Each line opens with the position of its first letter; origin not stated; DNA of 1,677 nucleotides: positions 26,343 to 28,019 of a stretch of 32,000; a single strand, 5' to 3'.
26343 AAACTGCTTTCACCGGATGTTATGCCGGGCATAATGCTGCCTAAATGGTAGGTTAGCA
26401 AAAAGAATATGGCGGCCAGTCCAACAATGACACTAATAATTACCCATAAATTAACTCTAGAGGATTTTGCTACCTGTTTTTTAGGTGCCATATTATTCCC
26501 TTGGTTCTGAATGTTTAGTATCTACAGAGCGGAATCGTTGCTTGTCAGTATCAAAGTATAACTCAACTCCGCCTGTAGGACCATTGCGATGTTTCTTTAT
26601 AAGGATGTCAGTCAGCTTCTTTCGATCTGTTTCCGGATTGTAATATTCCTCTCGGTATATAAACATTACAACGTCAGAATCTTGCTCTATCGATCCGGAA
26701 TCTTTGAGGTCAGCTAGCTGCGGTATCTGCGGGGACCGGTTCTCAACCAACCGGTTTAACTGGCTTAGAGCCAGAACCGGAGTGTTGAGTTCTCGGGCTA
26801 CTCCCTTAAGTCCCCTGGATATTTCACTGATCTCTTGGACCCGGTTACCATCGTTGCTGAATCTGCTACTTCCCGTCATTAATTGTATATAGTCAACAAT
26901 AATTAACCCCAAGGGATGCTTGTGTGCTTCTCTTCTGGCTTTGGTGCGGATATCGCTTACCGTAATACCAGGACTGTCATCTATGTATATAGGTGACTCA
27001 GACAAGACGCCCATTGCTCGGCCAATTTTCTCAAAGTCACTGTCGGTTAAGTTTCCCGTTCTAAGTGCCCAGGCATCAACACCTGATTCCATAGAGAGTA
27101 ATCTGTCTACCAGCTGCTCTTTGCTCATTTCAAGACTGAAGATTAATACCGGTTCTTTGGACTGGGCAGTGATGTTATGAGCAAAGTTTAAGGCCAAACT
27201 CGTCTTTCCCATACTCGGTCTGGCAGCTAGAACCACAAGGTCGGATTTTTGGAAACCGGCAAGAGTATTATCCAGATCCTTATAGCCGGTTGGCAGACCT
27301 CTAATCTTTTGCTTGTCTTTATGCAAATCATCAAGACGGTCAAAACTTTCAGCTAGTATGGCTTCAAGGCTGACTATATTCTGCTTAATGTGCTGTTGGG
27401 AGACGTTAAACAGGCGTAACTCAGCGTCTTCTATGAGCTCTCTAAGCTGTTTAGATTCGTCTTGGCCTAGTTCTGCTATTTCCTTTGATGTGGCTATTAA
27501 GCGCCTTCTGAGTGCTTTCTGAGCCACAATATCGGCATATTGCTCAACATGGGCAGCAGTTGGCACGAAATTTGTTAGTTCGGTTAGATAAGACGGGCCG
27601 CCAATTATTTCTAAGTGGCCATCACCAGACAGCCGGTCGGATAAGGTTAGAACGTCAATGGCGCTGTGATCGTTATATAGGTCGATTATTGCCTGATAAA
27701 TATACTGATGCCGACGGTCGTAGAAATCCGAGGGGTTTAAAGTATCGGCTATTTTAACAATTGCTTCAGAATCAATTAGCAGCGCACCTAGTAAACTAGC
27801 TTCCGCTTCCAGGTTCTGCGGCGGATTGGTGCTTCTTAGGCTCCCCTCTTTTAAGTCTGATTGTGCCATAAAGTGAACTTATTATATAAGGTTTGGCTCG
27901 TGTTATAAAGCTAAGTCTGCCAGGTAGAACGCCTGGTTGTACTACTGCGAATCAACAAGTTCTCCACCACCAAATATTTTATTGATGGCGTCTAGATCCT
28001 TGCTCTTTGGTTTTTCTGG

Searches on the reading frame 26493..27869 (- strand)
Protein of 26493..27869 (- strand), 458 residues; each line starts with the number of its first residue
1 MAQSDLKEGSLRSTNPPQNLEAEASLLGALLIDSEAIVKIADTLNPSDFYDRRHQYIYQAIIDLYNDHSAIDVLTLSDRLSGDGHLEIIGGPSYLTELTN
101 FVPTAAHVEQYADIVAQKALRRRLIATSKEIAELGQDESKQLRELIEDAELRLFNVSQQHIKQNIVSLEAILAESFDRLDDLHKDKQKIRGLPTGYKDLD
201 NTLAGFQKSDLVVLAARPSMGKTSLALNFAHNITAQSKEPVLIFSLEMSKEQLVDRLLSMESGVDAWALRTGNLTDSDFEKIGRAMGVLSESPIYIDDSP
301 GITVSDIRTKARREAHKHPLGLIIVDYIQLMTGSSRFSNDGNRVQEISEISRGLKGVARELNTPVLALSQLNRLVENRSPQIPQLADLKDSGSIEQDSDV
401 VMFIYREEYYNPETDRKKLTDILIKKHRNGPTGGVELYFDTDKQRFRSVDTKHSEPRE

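Call 87: search_protein_families(library=padloc, proteins=[window:26493-27869:-], max_evalue=0.001)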
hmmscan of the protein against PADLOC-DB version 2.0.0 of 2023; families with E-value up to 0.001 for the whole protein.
window:26493-27869:- (458 aa): 1 family
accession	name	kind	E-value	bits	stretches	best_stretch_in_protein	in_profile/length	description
PDLC04140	mad8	-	1e-05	23.3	1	195-377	13-129/314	mads_8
